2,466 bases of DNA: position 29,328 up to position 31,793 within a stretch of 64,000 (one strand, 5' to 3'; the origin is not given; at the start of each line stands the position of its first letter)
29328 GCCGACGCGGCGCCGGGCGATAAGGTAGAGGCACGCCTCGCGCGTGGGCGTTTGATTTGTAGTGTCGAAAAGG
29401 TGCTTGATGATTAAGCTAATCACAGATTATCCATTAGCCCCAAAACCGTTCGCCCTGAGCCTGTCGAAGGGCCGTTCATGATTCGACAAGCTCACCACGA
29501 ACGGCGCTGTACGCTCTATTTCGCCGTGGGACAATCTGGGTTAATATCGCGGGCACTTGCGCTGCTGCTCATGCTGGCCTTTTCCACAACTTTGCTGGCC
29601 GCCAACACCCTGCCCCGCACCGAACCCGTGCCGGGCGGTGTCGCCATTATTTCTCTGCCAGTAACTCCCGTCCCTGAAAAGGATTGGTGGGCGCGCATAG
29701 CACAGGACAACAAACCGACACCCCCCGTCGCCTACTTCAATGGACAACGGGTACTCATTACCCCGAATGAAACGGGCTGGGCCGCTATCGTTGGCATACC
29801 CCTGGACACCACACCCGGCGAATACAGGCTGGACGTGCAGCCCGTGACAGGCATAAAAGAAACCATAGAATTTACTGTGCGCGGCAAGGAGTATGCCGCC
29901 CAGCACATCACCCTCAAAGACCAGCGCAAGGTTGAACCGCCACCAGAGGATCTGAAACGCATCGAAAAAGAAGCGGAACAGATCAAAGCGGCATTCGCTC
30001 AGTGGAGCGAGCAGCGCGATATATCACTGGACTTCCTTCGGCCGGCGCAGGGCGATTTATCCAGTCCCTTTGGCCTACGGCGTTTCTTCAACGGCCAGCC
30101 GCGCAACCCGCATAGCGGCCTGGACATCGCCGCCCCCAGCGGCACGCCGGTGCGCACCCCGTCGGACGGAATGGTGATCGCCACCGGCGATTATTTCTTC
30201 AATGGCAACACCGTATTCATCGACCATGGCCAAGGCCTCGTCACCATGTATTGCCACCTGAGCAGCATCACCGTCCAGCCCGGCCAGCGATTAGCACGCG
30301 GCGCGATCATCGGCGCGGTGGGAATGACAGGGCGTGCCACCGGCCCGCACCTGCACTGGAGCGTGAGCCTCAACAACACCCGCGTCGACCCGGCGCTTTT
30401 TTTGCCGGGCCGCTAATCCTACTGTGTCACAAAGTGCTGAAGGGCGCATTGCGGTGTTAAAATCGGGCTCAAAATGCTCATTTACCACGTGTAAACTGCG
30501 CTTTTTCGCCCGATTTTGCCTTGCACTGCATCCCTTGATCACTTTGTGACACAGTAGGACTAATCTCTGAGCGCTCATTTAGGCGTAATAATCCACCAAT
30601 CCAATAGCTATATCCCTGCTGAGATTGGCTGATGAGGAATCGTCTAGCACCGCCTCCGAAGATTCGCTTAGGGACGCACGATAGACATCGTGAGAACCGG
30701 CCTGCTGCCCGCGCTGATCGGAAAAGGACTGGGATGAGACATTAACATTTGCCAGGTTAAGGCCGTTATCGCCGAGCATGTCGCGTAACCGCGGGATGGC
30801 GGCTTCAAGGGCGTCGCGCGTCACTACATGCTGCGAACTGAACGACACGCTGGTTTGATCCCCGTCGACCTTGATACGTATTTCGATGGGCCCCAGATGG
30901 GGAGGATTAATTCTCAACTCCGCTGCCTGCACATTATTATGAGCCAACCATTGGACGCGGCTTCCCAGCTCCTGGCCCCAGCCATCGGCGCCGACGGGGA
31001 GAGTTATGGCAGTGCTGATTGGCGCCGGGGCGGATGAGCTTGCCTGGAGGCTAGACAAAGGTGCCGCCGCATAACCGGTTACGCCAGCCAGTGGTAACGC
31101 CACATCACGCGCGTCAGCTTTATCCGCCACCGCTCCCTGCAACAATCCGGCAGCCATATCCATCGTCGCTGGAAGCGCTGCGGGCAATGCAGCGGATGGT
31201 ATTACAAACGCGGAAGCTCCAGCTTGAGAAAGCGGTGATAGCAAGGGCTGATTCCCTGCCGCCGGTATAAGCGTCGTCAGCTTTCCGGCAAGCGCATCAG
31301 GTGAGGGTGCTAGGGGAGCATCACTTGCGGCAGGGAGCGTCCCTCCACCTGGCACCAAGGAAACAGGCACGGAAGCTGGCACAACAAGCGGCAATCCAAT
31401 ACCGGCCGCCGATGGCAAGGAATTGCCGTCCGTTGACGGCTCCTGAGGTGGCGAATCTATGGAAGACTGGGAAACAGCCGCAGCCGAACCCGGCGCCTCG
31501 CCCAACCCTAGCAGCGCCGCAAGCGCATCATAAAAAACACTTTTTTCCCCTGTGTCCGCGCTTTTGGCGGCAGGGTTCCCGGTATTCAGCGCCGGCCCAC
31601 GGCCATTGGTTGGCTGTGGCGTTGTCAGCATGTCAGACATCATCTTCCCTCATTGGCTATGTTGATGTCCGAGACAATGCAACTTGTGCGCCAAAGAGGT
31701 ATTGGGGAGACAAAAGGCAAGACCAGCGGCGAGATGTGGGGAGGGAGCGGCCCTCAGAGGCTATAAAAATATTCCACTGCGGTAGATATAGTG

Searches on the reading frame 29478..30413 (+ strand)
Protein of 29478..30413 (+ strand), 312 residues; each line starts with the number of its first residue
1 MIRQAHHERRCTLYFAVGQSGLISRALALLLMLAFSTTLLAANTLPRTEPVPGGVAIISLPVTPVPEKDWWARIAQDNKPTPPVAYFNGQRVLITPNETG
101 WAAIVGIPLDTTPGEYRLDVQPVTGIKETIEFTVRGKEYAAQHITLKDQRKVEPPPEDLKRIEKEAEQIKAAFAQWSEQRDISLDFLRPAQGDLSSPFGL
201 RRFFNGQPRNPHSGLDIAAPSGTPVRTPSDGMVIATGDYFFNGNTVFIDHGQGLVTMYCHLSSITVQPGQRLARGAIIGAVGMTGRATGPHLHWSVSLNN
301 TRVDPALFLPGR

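Call 61: find_encoding_contigs(protein=window:29478-30413:+, flank=1200, max_places=6)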
Protein window:29478-30413:+ (312 aa): no gene with exactly this product is on record in the collection.

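Call 101: find_homologous_proteins(query=window:29478-30413:+, max_evalue=1e-60)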
Query window:29478-30413:+ (312 aa): 7652 proteins with E <= 1e-60 among 8000 candidates; the best 120 are listed.
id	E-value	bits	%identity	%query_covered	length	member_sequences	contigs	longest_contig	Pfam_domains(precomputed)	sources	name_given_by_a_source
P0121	4.6e-184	629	93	93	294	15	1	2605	PF01551.30,PF18421.8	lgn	-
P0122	2.0e-133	462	70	93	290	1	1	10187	PF01551.30,PF18421.8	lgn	-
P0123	3.7e-132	458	67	93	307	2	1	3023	PF01551.30,PF18421.8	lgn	-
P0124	8.4e-131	454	70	91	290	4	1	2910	PF01551.30,PF18421.8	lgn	-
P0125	3.8e-128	445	67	90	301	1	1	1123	PF01551.30,PF18421.8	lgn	-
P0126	8.8e-128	444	70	86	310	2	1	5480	PF01551.30,PF18421.8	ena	-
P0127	9.0e-128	444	68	90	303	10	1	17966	PF01551.30,PF18421.8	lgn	-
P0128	4.5e-127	442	65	93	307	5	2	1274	PF01551.30,PF18421.8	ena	-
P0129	5.1e-127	441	64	93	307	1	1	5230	PF01551.30,PF18421.8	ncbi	-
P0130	4.8e-126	438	65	92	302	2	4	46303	PF01551.30,PF18421.8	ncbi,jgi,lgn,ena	-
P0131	5.1e-126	438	66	92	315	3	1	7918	PF01551.30,PF18421.8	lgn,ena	-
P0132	7.2e-125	434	63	92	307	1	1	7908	PF01551.30,PF18421.8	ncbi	-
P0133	2.6e-121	423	69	86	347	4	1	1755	PF01551.30,PF18421.8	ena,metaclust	metaclust:\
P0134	1.9e-120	420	62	92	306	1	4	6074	PF01551.30,PF18421.8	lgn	-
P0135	9.6e-119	414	64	92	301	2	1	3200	PF01551.30,PF18421.8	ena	-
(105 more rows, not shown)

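Call 102: find_encoding_contigs(protein=P0121, flank=1500, max_places=5)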
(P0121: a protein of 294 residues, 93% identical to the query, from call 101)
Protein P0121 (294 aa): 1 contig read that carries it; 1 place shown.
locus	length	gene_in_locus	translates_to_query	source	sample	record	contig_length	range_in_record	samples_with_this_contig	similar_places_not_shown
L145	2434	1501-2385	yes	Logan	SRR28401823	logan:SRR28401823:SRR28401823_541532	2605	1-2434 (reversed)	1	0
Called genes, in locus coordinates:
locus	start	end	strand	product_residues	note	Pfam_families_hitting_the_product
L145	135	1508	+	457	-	PF13742:tRNA_anti_2, PF01336:tRNA_anti-codon, PF02601:Exonuc_VII_L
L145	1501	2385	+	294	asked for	PF18421:Peptidase_M23_N, PF01551:Peptidase_M23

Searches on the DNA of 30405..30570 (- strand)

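Call 23: search_dna_similar(query=window:30405-30570:-, collection=plasmids, mode=distant, max_evalue=1, max_rows=20)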
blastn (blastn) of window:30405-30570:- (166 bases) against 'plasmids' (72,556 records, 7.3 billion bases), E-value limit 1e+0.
Records with a match: 10; places in all: 12; records where one place covers at least 80% of the query: 0.
Best place of each record, by identity: 90-95% 1; 80-90% 4; 60-80% 5.
By first word of the organism name: Pseudomonas 6; Halomonas 1; Candidatus 1; Haliscomenobacter 1; Ralstonia 1.
By predicted mobility (MOB-suite, as given by PLSDB): non-mobilizable 4; mobilizable 4; conjugative 2.
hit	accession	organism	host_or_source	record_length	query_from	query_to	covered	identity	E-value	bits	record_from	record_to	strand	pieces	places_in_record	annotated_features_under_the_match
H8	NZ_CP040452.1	Halomonas sp. PA16-9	-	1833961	48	119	43%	80.6%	3e-9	68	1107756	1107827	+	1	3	none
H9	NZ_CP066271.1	Pseudomonas tremae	Prunus avium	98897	47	121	45%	76.0%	2e-5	55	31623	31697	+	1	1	none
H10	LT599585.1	Pseudomonas veronii 1YdBTEX2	-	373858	48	111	39%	87.5%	5e-13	81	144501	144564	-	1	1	none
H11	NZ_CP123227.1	Pseudomonas amygdali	Aesculus hippocastanum,cell culture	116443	48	121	45%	74.3%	3e-3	49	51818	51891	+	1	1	none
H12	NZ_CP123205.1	Pseudomonas amygdali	Aesculus hippocastanum,cell culture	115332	48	121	45%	74.3%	3e-3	49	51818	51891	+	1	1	none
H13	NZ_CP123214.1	Pseudomonas amygdali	Aesculus hippocastanum,cell culture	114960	48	121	45%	74.3%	3e-3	49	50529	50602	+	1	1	none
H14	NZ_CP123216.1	Pseudomonas amygdali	Aesculus hippocastanum,cell culture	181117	48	121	45%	74.3%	3e-3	49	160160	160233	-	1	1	none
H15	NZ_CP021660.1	Candidatus Fukatsuia symbiotica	Acyrthosiphon pisum,cell culture,cell ...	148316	50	100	31%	86.3%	5e-7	62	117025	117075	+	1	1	none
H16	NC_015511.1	Haliscomenobacter hydrossis DSM 1100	activated sludge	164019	65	100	22%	86.1%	1e-1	44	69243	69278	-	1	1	none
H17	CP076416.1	Ralstonia solanacearum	tobacco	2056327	3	33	19%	90.6%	5e-1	42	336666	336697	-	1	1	none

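Call 25: get_annotated_region(hit=H10, flank=3000)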
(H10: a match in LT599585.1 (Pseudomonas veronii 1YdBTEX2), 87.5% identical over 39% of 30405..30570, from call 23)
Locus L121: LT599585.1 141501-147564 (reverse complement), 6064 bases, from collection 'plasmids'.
description: Pseudomonas veronii 1YdBTEX2 genome assembly, plasmid: PVE_plasmid
organism: Pseudomonas veronii 1YdBTEX2 (NCBI taxid 1295141)
taxonomy: Bacteria; Pseudomonadota; Gammaproteobacteria; Pseudomonadales; Pseudomonadaceae; Pseudomonas; Pseudomonas veronii; Pseudomonas veronii 1YdBTEX2
host: -; source: -; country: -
typing (MOB-suite, as given by PLSDB): non-mobilizable; mating-pair formation MPF_F
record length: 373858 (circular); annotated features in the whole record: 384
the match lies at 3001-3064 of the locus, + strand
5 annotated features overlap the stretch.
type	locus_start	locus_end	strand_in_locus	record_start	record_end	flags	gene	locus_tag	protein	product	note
CDS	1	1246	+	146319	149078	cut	rbbA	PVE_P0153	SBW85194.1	Ribosome-associated ATPase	-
CDS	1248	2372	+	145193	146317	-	yhhJ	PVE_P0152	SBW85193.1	Inner membrane transport permease YhhJ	-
CDS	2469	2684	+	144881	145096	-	-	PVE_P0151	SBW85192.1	hypothetical secreted protein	-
CDS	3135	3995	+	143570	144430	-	-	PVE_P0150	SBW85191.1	hypothetical protein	-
CDS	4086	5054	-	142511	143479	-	-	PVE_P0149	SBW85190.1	cation transporter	-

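Call 26: get_annotated_region(hit=H8, flank=3000)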
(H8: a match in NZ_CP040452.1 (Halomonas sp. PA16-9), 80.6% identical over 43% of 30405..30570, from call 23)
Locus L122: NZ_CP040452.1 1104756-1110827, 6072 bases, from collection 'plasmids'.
description: Halomonas sp. PA16-9 plasmid p_unnamed1, complete sequence
organism: Halomonas sp. PA16-9 (NCBI taxid 2576841)
taxonomy: Bacteria; Pseudomonadota; Gammaproteobacteria; Oceanospirillales; Halomonadaceae; Halomonas; Halomonas sp. PA16-9
host: -; source: -; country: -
typing (MOB-suite, as given by PLSDB): non-mobilizable
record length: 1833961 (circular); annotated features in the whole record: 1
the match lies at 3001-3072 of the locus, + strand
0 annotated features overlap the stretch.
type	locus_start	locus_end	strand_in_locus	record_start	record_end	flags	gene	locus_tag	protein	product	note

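Call 27: get_annotated_region(hit=H15, flank=3000)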
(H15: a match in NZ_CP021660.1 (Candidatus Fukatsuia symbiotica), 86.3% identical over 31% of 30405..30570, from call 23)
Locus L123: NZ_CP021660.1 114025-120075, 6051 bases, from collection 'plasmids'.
description: Candidatus Fukatsuia symbiotica strain 5D plasmid p5D_Fsymbiotica-1, complete sequence
organism: Candidatus Fukatsuia symbiotica (NCBI taxid 1878942)
taxonomy: Bacteria; Pseudomonadota; Gammaproteobacteria; Enterobacterales; Yersiniaceae; Candidatus Fukatsuia; Candidatus Fukatsuia symbiotica
host: -; source: Acyrthosiphon pisum,cell culture,cell culture; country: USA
typing (MOB-suite, as given by PLSDB): non-mobilizable; replicon rep_cluster_2261; mating-pair formation MPF_I
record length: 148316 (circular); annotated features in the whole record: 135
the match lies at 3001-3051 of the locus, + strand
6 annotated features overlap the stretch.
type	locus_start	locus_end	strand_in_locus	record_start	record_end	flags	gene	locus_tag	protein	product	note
CDS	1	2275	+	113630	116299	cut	-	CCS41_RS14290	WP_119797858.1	VCBS repeat-containing protein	-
CDS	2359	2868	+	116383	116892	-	-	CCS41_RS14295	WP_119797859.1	hypothetical protein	-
CDS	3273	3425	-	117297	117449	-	-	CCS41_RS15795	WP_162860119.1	hypothetical protein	-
CDS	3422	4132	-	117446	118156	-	-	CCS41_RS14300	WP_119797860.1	PAS domain-containing protein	-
CDS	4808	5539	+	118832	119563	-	-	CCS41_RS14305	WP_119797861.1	LuxR family transcriptional regulator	-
CDS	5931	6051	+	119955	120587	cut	-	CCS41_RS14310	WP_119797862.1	acyl-homoserine-lactone synthase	-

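Call 32: get_annotated_region(hit=H9, flank=2500)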
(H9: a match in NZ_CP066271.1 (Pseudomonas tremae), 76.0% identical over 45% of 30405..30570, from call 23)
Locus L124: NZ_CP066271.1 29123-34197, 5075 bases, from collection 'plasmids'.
description: Pseudomonas tremae strain PA-1-10F plasmid p1, complete sequence
organism: Pseudomonas tremae (NCBI taxid 200454)
taxonomy: Bacteria; Pseudomonadota; Gammaproteobacteria; Pseudomonadales; Pseudomonadaceae; Pseudomonas; Pseudomonas tremae
host: -; source: Prunus avium; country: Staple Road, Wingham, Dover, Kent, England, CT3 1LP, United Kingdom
typing (MOB-suite, as given by PLSDB): conjugative; replicon rep_cluster_283; relaxase MOBP; mating-pair formation MPF_T
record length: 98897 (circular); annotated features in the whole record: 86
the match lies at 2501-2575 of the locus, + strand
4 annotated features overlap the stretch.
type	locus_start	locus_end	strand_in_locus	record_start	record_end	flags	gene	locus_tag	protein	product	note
CDS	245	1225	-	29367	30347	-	-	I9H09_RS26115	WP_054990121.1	IS5 family transposase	-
CDS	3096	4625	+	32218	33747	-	-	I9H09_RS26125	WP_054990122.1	class I adenylate-forming enzyme family protein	-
CDS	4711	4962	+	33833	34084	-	-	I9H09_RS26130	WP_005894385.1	acyl carrier protein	GO:0006633 - fatty acid biosynthetic process [Evidence IEA]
CDS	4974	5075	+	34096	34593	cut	-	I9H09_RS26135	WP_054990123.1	coronafacic acid dehydratase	-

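Call 40: get_annotated_region(hit=H16, flank=2000)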
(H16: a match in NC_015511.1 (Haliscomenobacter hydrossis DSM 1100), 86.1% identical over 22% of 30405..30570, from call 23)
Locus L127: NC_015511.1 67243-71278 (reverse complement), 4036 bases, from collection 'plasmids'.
description: Haliscomenobacter hydrossis DSM 1100 plasmid pHALHY01, complete sequence
organism: Haliscomenobacter hydrossis DSM 1100 (NCBI taxid 760192)
taxonomy: Bacteria; Bacteroidota; Saprospiria; Saprospirales; Haliscomenobacteraceae; Haliscomenobacter; Haliscomenobacter hydrossis; Haliscomenobacter hydrossis DSM 1100
host: -; source: activated sludge; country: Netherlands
typing (MOB-suite, as given by PLSDB): non-mobilizable; replicon rep_cluster_246
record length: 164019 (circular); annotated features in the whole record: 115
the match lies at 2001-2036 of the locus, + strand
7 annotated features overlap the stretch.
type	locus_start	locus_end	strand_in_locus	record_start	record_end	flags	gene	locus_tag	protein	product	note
CDS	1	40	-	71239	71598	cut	-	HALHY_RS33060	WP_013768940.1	hypothetical protein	-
CDS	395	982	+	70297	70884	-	-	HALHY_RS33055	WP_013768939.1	hypothetical protein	-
CDS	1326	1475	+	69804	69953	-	-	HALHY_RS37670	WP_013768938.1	hypothetical protein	-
CDS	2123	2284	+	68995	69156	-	-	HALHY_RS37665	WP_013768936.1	hypothetical protein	-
CDS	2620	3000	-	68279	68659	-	-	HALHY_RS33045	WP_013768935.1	hypothetical protein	-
CDS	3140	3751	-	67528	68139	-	-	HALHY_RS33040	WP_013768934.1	tetratricopeptide repeat protein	-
CDS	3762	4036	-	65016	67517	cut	-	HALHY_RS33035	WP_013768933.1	tetratricopeptide repeat protein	-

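Call 69: get_annotated_region(hit=H17, flank=2500)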
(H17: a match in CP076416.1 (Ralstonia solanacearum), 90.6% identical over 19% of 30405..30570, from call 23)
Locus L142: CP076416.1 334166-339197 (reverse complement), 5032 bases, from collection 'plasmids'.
description: Ralstonia solanacearum strain RS10 plasmid unnamed, complete sequence
organism: Ralstonia solanacearum (NCBI taxid 305)
taxonomy: Bacteria; Pseudomonadota; Betaproteobacteria; Burkholderiales; Burkholderiaceae; Ralstonia; Ralstonia solanacearum
host: -; source: tobacco; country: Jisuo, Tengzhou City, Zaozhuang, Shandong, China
typing (MOB-suite, as given by PLSDB): mobilizable; relaxase MOBP
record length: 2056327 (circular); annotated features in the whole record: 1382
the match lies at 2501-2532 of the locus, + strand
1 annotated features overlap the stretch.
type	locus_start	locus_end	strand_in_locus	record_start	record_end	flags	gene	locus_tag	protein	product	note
CDS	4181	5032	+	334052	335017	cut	-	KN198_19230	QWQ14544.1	IS5 family transposase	-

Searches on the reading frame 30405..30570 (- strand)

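Call 77: search_protein_families(library=pfam, proteins=[L142:2902-3948:-], max_evalue=0.001)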
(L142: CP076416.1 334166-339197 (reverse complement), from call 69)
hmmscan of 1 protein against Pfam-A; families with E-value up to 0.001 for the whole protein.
L142:2902-3948:- (348 aa): 1 family
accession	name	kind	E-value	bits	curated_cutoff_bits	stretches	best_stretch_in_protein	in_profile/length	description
PF13546.12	DDE_5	-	3.7e-95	319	27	1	24-295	2-270/272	DDE superfamily endonuclease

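Call 78: search_protein_families(library=ncbifam, proteins=[L142:2902-3948:-], max_evalue=0.001)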
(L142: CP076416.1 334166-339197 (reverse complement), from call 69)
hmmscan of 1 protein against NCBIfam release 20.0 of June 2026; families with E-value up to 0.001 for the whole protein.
L142:2902-3948:- (348 aa): 2 families
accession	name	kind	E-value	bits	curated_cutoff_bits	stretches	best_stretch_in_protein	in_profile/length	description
NF033540.2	transpos_IS701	equivalog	6.5e-103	344.8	150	1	17-335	1-292/363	IS701 family transposase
NF049999.1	transpos_IS701_3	equivalog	1.4e-10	40.6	170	1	17-268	6-239/412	IS701 family transposase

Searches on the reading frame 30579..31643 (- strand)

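Call 106: search_protein_families(library=pfam, proteins=[window:30579-31643:-], max_evalue=0.01)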
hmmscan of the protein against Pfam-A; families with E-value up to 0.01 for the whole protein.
window:30579-31643:- (354 aa): 1 family
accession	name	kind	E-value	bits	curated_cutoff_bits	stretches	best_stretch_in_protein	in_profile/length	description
PF02120.21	Flg_hook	-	5.8e-24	84.2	29.8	1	228-310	2-84/85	Flagellar hook-length control protein FliK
